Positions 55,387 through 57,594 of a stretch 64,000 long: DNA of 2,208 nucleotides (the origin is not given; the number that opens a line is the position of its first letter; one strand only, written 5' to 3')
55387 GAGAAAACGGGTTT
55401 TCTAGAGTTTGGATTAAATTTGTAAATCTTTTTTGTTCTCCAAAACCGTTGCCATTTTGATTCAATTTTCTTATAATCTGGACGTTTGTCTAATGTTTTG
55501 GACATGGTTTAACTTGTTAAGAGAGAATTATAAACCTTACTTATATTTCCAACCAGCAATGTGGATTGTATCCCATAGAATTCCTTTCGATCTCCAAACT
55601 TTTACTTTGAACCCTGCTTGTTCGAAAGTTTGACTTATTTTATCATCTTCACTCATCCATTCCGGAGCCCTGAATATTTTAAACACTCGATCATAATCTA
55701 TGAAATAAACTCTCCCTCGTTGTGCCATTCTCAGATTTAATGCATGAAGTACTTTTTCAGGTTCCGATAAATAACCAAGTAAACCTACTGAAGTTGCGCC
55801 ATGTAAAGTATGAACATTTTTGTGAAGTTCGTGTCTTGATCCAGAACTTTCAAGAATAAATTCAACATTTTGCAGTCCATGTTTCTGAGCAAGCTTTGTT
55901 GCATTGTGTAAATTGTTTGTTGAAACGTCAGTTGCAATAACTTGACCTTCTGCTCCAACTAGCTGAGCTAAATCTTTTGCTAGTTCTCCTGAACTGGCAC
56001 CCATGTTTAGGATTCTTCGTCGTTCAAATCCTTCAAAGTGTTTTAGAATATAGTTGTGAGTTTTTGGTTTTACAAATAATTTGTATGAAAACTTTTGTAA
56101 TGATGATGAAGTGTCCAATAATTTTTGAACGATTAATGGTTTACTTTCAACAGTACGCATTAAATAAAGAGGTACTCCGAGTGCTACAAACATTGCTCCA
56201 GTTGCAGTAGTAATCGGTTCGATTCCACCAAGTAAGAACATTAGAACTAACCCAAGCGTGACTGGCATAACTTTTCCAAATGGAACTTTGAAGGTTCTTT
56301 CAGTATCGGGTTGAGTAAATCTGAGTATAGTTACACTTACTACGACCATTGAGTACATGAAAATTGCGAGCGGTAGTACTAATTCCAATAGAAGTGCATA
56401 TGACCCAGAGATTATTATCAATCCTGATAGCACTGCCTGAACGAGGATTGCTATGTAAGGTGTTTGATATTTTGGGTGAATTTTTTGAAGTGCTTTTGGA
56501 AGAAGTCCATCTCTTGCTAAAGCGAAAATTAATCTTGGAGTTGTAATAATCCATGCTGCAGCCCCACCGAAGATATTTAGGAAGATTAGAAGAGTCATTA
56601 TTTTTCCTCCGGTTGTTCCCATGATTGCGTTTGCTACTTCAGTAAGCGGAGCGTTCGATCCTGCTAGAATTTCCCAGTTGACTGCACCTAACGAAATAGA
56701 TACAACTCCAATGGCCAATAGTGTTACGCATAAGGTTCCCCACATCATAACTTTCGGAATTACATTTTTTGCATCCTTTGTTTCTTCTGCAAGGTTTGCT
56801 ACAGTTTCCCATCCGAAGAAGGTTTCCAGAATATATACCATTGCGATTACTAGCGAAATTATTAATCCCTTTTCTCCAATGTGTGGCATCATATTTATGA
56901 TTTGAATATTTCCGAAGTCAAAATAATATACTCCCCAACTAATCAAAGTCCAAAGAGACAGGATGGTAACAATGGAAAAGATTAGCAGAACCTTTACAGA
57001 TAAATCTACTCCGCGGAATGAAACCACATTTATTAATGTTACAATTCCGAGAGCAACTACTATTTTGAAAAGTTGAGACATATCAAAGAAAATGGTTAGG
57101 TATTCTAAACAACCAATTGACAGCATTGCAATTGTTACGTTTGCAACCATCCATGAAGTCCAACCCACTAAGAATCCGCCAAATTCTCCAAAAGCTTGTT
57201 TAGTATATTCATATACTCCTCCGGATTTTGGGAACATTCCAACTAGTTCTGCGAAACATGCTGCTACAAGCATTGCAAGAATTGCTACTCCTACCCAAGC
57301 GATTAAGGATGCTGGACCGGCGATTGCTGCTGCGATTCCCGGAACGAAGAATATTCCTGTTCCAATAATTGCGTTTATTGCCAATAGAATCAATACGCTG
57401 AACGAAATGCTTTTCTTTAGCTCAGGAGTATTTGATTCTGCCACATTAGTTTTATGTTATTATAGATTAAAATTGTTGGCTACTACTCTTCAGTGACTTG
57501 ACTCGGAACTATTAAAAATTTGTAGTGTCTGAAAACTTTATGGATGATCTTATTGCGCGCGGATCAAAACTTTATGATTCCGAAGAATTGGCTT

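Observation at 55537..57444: Amino-acid permease fused to a cytoplasmic SAM-dependent methyltransferase domain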

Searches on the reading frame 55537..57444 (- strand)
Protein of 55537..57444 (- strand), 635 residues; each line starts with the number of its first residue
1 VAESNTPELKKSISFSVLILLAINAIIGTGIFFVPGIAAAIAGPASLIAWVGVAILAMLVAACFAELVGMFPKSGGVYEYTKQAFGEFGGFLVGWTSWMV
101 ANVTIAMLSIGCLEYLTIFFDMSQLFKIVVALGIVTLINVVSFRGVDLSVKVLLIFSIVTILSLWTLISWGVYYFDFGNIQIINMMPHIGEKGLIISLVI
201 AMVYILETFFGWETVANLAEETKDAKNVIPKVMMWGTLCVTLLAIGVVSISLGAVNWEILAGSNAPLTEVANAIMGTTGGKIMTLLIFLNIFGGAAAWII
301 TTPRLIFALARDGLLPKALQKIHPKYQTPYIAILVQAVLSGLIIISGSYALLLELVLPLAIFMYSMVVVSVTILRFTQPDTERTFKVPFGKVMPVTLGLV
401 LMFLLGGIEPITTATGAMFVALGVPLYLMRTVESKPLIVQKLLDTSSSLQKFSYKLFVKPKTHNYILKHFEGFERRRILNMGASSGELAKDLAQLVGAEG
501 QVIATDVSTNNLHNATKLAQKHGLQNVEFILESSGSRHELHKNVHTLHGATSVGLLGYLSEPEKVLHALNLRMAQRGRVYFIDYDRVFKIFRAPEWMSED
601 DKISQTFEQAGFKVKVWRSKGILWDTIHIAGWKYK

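Call 3: search_protein_families(library=pfam, proteins=[window:55537-57444:-], max_evalue=1)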
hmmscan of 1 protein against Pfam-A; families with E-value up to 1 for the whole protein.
window:55537-57444:- (635 aa): 13 families
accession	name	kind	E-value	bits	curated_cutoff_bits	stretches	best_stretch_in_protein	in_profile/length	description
PF13520.12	AA_permease_2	-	9e-53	180.1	27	1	14-405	2-399/427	Amino acid permease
PF00324.27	AA_permease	-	5.4e-29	101.6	24.6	1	18-413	2-427/470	Amino acid permease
PF13847.12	Methyltransf_31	-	3.3e-09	37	27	1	477-585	6-113/145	Methyltransferase domain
PF13649.12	Methyltransf_25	-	2.9e-07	31.5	27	1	478-568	1-88/97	Methyltransferase domain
PF01209.24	Ubie_methyltran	-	4e-06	26.8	20.1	1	468-586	41-156/233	ubiE/COQ5 methyltransferase family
PF08242.18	Methyltransf_12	-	0.00015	22.8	30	1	479-578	1-97/98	Methyltransferase domain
PF13489.12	Methyltransf_23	-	0.00044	20.4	27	1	472-588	20-123/164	Methyltransferase domain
PF01135.25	PCMT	-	0.00048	20.4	20.3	1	459-530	58-129/210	Protein-L-isoaspartate(D-aspartate) O-methyltransferase (PCMT)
PF08241.18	Methyltransf_11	-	0.00095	20.2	21.2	1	479-579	1-93/95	Methyltransferase domain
PF01269.23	Fibrillarin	-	0.063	12.9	27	1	476-532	73-127/227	Fibrillarin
PF13679.12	Methyltransf_32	-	0.084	13.3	27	1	474-539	25-94/143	Methyltransferase domain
PF01739.24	CheR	-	0.21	11.5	27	1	471-519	28-84/195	CheR methyltransferase, SAM binding domain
PF01189.24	Methyltr_RsmB-F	-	0.22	11.6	27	1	475-529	9-63/199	16S rRNA methyltransferase RsmB/F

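Call 4: search_protein_families(library=ncbifam, proteins=[window:55537-57444:-], max_evalue=1)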
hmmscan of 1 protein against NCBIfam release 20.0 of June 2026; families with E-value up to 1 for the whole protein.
window:55537-57444:- (635 aa): 67 families (the best 25 are shown)
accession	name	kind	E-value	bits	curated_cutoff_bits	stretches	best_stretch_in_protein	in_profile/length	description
TIGR00909.1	2A0306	subfamily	2.8e-73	247.3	556.8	1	9-429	1-428/429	amino acid transporter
NF053761.1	BrChAATpBcaP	equivalog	1.5e-48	166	690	1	4-430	15-451/460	branched-chain amino acid transporter BcaP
TIGR00908.1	2A0305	equivalog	3.5e-41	141.5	381.75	1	7-408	3-405/442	ethanolamine permease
TIGR00905.1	2A0302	subfamily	7.6e-39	133.8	409.05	1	10-434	6-439/473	basic amino acid/polyamine antiporter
TIGR00911.1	2A0308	subfamily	4e-38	131.1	701.8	1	7-448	42-492/505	L-type amino acid transporter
NF008245.0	PRK11021.1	equivalog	9.3e-28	97.4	284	1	8-356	3-344/419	L-methionine/branched-chain amino acid transporter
TIGR00906.1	2A0303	subfamily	1e-26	93.5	681.7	1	7-377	27-429/602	cationic amino acid transport permease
NF008466.1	PRK11357.1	equivalog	5.1e-25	88.3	800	1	7-398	4-400/446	fructoselysine/psicoselysine transporter FrlA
TIGR03810.1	arg_ornith_anti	equivalog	9.4e-24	83.9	591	1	12-384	2-387/468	arginine-ornithine antiporter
NF007938.0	PRK10655.1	equivalog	5.9e-23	81.8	409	1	11-376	6-375/438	putrescine-ornithine antiporter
NF007929.0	PRK10644.1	equivalog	8.5e-21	74.2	574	1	19-346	16-340/445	arginine/agmatine antiporter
NF040512.1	histam_anti_2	exception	1.5e-20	73.3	725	1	12-430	4-445/477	histidine-histamine antiporter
TIGR01773.1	GABAperm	equivalog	3.6e-19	68.9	678.1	1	15-350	16-355/452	GABA permease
NF007602.0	PRK10249.1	equivalog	1.4e-18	67.1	851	1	2-376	12-392/458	phenylalanine transporter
TIGR04299.1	antiport_PotE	equivalog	1.5e-18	67.2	560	1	11-374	4-368/430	putrescine-ornithine antiporter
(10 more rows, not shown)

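Call 5: find_homologous_proteins(query=window:55537-57444:-, max_evalue=0.00001)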
Query window:55537-57444:- (635 aa): 1288 proteins with E <= 0.00001 among 8000 candidates; the best 120 are listed.
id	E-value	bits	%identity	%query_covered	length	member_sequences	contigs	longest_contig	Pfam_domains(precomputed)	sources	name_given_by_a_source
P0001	0.0e+0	1360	97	100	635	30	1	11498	PF13847.13,PF13649.13,PF13520.13,PF00324.28,PF01209.25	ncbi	-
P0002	0.0e+0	1292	92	100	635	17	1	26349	PF13847.13,PF13649.13,PF13520.13,PF00324.28,PF01209.25,PF08242.19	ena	-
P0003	0.0e+0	1256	88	100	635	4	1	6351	PF13847.13,PF13649.13,PF13520.13,PF00324.28,PF03845.20,PF01209.25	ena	-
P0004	0.0e+0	1122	80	99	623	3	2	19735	PF13847.13,PF13649.13,PF13520.13,PF00324.28,PF01209.25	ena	-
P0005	0.0e+0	1121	80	99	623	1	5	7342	PF13847.13,PF13649.13,PF13520.13,PF00324.28,PF01209.25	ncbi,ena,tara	tara:strand:+ start:1801 stop:3672 length:1872 start_codon:yes stop_codon:yes gene_type:complete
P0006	0.0e+0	1078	76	100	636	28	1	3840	PF13847.13,PF13649.13,PF13520.13,PF00324.28,PF08242.19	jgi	jgi:amino acid transporter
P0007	0.0e+0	1027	74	99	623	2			PF13847.13,PF13489.13,PF13649.13,PF13520.13,PF00324.28,PF01209.25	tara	tara:strand:+ start:2613 stop:4484 length:1872 start_codon:yes stop_codon:yes gene_type:complete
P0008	8.2e-281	951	69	99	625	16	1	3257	PF13847.13,PF13649.13,PF13520.13,PF00324.28,PF01209.25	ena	-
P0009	3.4e-280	949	69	99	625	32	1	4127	PF13847.13,PF13649.13,PF13520.13,PF00324.28,PF01209.25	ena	-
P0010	1.2e-272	924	67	99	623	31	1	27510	PF13847.13,PF13649.13,PF13520.13,PF00324.28,PF08242.19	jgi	-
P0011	8.5e-271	918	67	99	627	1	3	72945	PF13847.13,PF13489.13,PF13649.13,PF13520.13,PF00324.28,PF01209.25,PF08241.19,PF08242.19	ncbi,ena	-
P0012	1.8e-270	917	66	99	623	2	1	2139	PF13847.13,PF13649.13,PF13520.13,PF00324.28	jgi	jgi:APA family basic amino acid/polyamine antiporter/amino acid efflux transporter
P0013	3.0e-269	913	66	99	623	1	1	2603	PF13847.13,PF13649.13,PF13520.13,PF00324.28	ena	-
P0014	5.8e-269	912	66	99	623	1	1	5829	PF13847.13,PF13649.13,PF13520.13,PF00324.28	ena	-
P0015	3.6e-268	910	66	100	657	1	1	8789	PF13847.13,PF13649.13,PF13520.13,PF00324.28,PF01209.25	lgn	-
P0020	3.3e-224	764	56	99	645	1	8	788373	PF13847.13,PF13520.13,PF00324.28,PF03845.20,PF01209.25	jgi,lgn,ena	jgi:amino acid transporter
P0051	3.4e-136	474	39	99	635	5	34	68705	PF13847.13,PF13489.13,PF13649.13,PF13520.13,PF00324.28,PF01209.25,PF08241.19,PF08242.19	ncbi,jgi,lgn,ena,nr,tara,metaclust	ncbi:MAG TPA: amino acid permease [Candidatus Woesearchaeota archaeon]|jgi:amino acid transporter/pr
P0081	1.6e-119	419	36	99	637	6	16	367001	PF13847.13,PF13489.13,PF13649.13,PF13520.13,PF00324.28,PF01209.25,PF08241.19,PF08242.19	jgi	jgi:APA family basic amino acid/polyamine antiporter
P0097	5.0e-115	404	35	99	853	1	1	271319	PF13847.13,PF13489.13,PF11306.16,PF13649.13,PF13520.13,PF00324.28,PF01728.26,PF01209.25,PF08241.19,PF08242.19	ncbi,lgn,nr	ncbi:amino acid permease [Candidatus Woesearchaeota archaeon]|nr:amino acid permease [Candidatus Woe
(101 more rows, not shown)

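Call 7: search_solved_structures(query=window:55537-57444:-, max_evalue=0.01, show_alignments=0)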
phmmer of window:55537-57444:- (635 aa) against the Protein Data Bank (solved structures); distinct sequences matched with E-value up to 0.01: 37.
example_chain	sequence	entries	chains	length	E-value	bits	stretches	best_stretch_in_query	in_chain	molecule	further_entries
9h76_A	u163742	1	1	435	3.7e-36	128.3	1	13-428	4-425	Putative amino acid/polyamine transport protein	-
6f2g_A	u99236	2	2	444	4e-36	128.2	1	13-428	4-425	Putative amino acid/polyamine transport protein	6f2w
7ccs_B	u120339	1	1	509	5.5e-34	121.2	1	8-436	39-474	Consensus mutated Anionic Amino Acid Transporter Light Chain, Xc- System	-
7p9u_B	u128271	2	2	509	1e-28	103.7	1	8-433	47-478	Cystine/glutamate transporter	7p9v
7epz_B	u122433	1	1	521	1.1e-28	103.6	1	8-433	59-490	Cystine/glutamate transporter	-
8qey_A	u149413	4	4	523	6.8e-28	101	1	7-446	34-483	Asc-type amino acid transporter 1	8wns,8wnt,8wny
7b00_A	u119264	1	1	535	1.9e-27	99.6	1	9-431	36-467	Large neutral amino acids transporter small subunit 2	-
8a6l_B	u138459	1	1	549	2e-27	99.5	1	9-431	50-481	Large neutral amino acids transporter small subunit 2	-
7cmh_B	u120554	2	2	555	2.1e-27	99.4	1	9-431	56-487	Large neutral amino acids transporter small subunit 2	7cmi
6yup_D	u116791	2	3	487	1.3e-25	93.5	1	3-405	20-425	b(0,+)-type amino acid transporter 1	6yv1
6li9_B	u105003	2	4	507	1.5e-25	93.3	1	3-405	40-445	b(0,+)-type amino acid transporter 1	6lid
5oqt_A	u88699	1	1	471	2.3e-25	92.7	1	8-428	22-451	Amino acid transporter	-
6f34_A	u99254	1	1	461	2.5e-25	92.6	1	8-428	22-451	Amino acid transporter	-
7nf6_B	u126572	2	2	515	2.3e-24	89.4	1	3-414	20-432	B(0,+)-type amino acid transporter 1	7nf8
9i1z_B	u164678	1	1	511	7.6e-24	87.7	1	8-446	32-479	Y+L amino acid transporter 1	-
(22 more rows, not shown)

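Call 16: find_encoding_contigs(protein=window:55537-57444:-, flank=8000, max_places=4)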
Protein window:55537-57444:- (635 aa): 2 contigs read that carry it; 2 places shown.
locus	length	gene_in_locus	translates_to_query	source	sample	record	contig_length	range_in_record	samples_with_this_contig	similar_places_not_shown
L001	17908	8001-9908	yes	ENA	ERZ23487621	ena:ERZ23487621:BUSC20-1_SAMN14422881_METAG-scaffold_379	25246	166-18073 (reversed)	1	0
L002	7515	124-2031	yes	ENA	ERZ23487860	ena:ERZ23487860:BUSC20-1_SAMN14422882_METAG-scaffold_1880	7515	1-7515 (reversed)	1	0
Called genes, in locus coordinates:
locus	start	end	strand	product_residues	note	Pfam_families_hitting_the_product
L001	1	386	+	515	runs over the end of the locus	PF01406:tRNA-synt_1e (faint), PF01921:tRNA-synt_1f, PF09334:tRNA-synt_1g (faint)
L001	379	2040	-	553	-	PF03483:B3_4 (weak), PF03484:B5, PF01409:tRNA-synt_2d (weak), PF17759:tRNA_synthFbeta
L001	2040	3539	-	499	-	PF01409:tRNA-synt_2d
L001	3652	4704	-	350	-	PF21088:MS_channel_1st, PF00924:MS_channel_2nd, PF21082:MS_channel_3rd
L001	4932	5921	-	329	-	PF28068:Scy (weak)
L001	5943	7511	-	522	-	PF26095:CC_Bre1 (weak), PF28256:CCDC171 (weak), PF24161:CCDC39 (weak), PF27870:T1-F (weak)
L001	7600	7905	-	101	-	-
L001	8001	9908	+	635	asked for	PF00324:AA_permease, PF13520:AA_permease_2, PF01209:Ubie_methyltran (weak), PF13847:Methyltransf_31, PF13649:Methyltransf_25 (weak)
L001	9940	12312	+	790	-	PF00133:tRNA-synt_1, PF01406:tRNA-synt_1e (faint), PF09334:tRNA-synt_1g, PF13603:tRNA-synt_1_2, PF09334:tRNA-synt_1g (weak), PF08264:Anticodon_1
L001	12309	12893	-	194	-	-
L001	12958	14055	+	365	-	PF03463:eRF1_1, PF18854:baeRF_family10, PF03464:eRF1_2, PF18859:acVLRF1, PF03465:eRF1_3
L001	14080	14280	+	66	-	PF00808:CBFD_NFYB_HMF, PF02969:TAF (weak), PF00125:Histone (weak)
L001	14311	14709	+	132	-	PF21485:IF5A-like_N, PF08207:EFP_N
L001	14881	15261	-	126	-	-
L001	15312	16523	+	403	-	PF00009:GTP_EFTU, PF09173:eIF2_C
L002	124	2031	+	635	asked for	PF00324:AA_permease, PF13520:AA_permease_2, PF01209:Ubie_methyltran (weak), PF13847:Methyltransf_31, PF13649:Methyltransf_25 (weak)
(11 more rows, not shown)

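Call 19: find_encoding_contigs(protein=P0051, flank=6000, max_places=3)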
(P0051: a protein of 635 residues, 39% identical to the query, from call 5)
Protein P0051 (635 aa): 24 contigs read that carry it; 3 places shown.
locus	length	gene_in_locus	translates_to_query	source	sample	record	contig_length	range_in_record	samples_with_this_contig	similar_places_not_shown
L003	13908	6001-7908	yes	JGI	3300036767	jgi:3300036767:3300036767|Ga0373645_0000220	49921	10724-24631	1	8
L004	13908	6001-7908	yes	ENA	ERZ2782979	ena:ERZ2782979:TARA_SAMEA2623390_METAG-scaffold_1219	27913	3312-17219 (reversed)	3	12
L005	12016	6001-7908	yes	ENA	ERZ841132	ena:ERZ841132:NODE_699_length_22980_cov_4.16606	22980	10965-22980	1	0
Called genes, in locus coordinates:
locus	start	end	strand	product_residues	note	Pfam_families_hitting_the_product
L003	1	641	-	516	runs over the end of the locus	PF00271:Helicase_C, PF21280:Helicase_dom4_arc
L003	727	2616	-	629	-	PF17803:Cadherin_4 (faint), PF17963:Big_9 (faint), PF00801:PKD (faint), PF18911:PKD_4 (weak)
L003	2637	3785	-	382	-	PF00801:PKD (faint), PF18911:PKD_4 (weak), PF17963:Big_9 (weak)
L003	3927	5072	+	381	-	PF00899:ThiF, PF00581:Rhodanese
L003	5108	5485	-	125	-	PF01986:DUF123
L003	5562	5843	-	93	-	PF01918:Alba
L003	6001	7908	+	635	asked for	PF00324:AA_permease, PF13520:AA_permease_2, PF01209:Ubie_methyltran, PF13489:Methyltransf_23, PF08241:Methyltransf_11, PF08242:Methyltransf_12, PF13649:Methyltransf_25, PF13847:Methyltransf_31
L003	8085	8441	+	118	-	PF01900:RNase_P_Rpp14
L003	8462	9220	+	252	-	PF10584:Proteasome_A_N, PF00227:Proteasome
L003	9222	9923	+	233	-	PF01172:SBDS_N, PF09377:SBDS_domain_II, PF20268:SBDS_C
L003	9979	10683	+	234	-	PF14382:ECR1_N (weak), PF21266:S1_RRP4 (faint), PF00013:KH_1, PF15985:KH_6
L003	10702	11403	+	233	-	PF01138:RNase_PH, PF03725:RNase_PH_C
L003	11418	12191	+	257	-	PF01138:RNase_PH, PF03725:RNase_PH_C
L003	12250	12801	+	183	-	-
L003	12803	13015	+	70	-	-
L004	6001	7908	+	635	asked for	PF00324:AA_permease, PF13520:AA_permease_2, PF01209:Ubie_methyltran, PF13489:Methyltransf_23, PF08241:Methyltransf_11, PF08242:Methyltransf_12, PF13649:Methyltransf_25, PF13847:Methyltransf_31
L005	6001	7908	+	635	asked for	PF00324:AA_permease, PF13520:AA_permease_2, PF01209:Ubie_methyltran, PF13489:Methyltransf_23, PF08241:Methyltransf_11, PF08242:Methyltransf_12, PF13649:Methyltransf_25, PF13847:Methyltransf_31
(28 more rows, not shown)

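Call 20: find_encoding_contigs(protein=P0020, flank=6000, max_places=2)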
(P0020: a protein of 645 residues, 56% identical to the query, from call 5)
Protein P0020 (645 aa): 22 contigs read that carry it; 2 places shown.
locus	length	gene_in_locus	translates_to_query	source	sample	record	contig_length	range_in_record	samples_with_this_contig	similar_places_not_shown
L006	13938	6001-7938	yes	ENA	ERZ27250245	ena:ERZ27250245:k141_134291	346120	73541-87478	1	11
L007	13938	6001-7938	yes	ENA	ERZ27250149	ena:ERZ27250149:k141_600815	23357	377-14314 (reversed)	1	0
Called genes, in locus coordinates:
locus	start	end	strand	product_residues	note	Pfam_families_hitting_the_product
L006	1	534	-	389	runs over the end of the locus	PF00438:S-AdoMet_synt_N, PF02772:S-AdoMet_synt_M, PF02773:S-AdoMet_synt_C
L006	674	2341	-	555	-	PF18262:PhetRS_B1 (weak), PF03483:B3_4 (weak), PF03484:B5, PF17759:tRNA_synthFbeta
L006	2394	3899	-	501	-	PF01409:tRNA-synt_2d, PF17759:tRNA_synthFbeta (faint)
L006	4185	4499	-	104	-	-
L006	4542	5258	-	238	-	PF03417:AAT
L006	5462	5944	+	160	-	-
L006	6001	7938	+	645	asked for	PF00324:AA_permease, PF03845:Spore_permease (weak), PF13520:AA_permease_2, PF01209:Ubie_methyltran (weak), PF13847:Methyltransf_31 (weak)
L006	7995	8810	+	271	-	PF23023:Anti-Pycsar_Apyc1 (faint), PF13483:Lactamase_B_3 (weak), PF12706:Lactamase_B_2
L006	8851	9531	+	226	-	-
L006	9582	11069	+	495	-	-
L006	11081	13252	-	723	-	-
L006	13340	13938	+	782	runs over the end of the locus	PF00133:tRNA-synt_1, PF01406:tRNA-synt_1e (faint), PF09334:tRNA-synt_1g, PF08264:Anticodon_1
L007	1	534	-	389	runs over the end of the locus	PF00438:S-AdoMet_synt_N, PF02772:S-AdoMet_synt_M, PF02773:S-AdoMet_synt_C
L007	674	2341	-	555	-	PF18262:PhetRS_B1 (weak), PF03483:B3_4 (weak), PF03484:B5, PF17759:tRNA_synthFbeta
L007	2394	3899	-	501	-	PF01409:tRNA-synt_2d, PF17759:tRNA_synthFbeta (faint)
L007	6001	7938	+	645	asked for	PF00324:AA_permease, PF03845:Spore_permease (weak), PF13520:AA_permease_2, PF01209:Ubie_methyltran (weak), PF13847:Methyltransf_31 (weak)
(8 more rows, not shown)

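Call 21: find_encoding_contigs(protein=P0081, flank=6000, max_places=2)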
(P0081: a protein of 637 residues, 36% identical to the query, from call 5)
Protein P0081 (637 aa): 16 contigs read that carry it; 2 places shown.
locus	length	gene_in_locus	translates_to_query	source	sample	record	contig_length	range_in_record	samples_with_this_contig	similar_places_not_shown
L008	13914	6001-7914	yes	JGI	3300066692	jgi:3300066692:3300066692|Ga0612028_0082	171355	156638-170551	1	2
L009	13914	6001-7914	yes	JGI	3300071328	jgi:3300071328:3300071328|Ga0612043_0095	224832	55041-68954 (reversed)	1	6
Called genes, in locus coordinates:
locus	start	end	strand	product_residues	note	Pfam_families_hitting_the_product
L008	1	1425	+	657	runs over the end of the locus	PF01935:DUF87, PF05872:HerA_C (faint)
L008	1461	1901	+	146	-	PF04014:MazE_antitoxin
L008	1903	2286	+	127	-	PF01850:PIN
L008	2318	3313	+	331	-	PF00733:Asn_synthase, PF24167:DUF7411 (weak), PF00733:Asn_synthase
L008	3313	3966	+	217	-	-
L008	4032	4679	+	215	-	-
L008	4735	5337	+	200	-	PF00177:Ribosomal_S7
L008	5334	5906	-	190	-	-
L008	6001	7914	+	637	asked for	PF00324:AA_permease, PF13520:AA_permease_2, PF01209:Ubie_methyltran, PF13489:Methyltransf_23, PF08241:Methyltransf_11, PF08242:Methyltransf_12, PF13649:Methyltransf_25, PF13847:Methyltransf_31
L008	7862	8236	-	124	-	-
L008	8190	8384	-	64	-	-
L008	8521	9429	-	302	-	PF00574:CLP_protease (faint), PF25145:NfeD1b_N (weak), PF01343:Peptidase_S49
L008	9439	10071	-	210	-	PF06271:RDD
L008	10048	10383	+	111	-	PF01176:eIF-1a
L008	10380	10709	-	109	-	-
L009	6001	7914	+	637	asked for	PF00324:AA_permease, PF13520:AA_permease_2, PF01209:Ubie_methyltran, PF13489:Methyltransf_23, PF08241:Methyltransf_11, PF08242:Methyltransf_12, PF13649:Methyltransf_25, PF13847:Methyltransf_31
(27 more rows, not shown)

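Call 22: predict_structure(alignment_id=A1)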
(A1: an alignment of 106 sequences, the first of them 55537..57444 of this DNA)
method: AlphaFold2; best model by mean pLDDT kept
length: 635 residues; sequences in the alignment: 106
mean_pLDDT: 91.2   pTM: 0.85
mean pLDDT of the five models: 91.2, 91.1, 90.2, 89.2, 88.0
residues with pLDDT >= 90: 479; 70-90: 139; 50-70: 12; < 50: 5
segments of 3 or more residues with pLDDT < 50: 1-5
pLDDT, mean of each block of 10 residues (from residue 1): 53 90 83 92 94 97 97 92 96 97 95 93 95 96 91 93 95 92 70 88 94 93 94 97 96 94 93 95 94 94 93 89 89 95 91 94 98 96 94 97 95 94 91 74 77 82 93 94 91 94 92 91 94 84 91 89 93 95 84 85 96 95 91 95
secondary structure, 60 per line:
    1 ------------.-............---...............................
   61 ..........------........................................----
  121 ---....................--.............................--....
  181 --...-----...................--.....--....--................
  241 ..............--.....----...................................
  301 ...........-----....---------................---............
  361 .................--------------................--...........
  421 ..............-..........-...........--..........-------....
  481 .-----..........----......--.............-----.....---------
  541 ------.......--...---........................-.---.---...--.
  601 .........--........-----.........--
elements in order: H15-26 H30-70 H77-116 H124-143 H146-174 H177-180 H191-209 H212-216 H225-254 H257-261 H266-311 H317-320 H330-345 H349-377 H392-407 H410-434 H436-445 H447-457 H460-469 E477-481 H487-496 E501-506 H509-521 E527-531 E547-553 H562-572 E573-585 H600-609 E612-619 E625-633
